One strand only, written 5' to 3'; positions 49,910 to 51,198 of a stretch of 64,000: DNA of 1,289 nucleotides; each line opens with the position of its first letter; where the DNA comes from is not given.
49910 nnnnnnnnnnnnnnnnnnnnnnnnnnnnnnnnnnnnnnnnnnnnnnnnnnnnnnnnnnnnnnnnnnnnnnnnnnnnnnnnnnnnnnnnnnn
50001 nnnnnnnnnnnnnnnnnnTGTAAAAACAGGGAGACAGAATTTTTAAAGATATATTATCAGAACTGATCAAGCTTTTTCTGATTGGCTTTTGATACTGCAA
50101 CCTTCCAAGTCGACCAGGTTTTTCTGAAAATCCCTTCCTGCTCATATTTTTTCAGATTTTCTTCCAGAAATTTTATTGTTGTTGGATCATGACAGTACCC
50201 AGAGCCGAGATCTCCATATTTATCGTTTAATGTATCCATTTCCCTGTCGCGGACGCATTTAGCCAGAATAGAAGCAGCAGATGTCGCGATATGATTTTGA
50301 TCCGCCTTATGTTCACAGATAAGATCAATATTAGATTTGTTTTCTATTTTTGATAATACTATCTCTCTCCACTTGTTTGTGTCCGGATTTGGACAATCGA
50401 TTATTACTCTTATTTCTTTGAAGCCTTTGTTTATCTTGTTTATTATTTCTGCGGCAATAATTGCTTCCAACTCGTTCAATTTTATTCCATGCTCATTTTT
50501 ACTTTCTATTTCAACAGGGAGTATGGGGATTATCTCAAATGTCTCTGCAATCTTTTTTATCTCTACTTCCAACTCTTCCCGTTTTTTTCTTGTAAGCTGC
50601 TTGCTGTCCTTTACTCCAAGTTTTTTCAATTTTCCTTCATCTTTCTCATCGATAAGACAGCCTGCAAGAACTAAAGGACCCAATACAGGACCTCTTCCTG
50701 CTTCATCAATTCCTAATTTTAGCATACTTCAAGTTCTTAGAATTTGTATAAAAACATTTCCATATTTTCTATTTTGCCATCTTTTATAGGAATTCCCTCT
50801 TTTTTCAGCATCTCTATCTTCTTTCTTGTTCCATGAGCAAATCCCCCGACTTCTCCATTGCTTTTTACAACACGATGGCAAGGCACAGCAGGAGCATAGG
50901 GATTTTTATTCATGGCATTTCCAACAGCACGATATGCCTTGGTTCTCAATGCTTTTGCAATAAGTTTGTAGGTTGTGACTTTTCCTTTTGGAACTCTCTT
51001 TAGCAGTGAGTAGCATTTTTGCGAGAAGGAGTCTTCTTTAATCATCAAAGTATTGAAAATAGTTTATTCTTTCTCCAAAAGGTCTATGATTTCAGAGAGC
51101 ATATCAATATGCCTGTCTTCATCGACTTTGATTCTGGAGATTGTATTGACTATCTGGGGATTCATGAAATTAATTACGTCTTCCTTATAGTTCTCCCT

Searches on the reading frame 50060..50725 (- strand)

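Call 21: search_protein_families(library=pfam, proteins=[window:50060-50725:-], max_evalue=0.01)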
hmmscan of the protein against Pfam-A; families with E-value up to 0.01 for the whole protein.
window:50060-50725:- (222 aa): 1 family
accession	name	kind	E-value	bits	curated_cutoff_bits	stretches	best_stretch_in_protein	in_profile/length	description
PF01351.25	RNase_HII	-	1.5e-43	149.5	25.8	1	4-206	1-198/199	Ribonuclease HII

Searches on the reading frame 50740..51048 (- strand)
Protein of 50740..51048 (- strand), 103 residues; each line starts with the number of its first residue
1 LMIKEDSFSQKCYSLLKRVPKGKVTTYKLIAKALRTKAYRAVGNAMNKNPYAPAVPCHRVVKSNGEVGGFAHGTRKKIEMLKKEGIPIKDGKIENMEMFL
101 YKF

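Call 21: search_protein_families(library=pfam, proteins=[window:50740-51048:-], max_evalue=0.01)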
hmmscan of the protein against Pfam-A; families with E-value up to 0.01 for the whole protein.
window:50740-51048:- (103 aa): 1 family
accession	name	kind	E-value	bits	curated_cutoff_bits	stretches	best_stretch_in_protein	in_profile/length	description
PF01035.26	DNA_binding_1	-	1.6e-28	98.8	27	1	8-86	2-81/81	6-O-methylguanine DNA methyltransferase, DNA binding domain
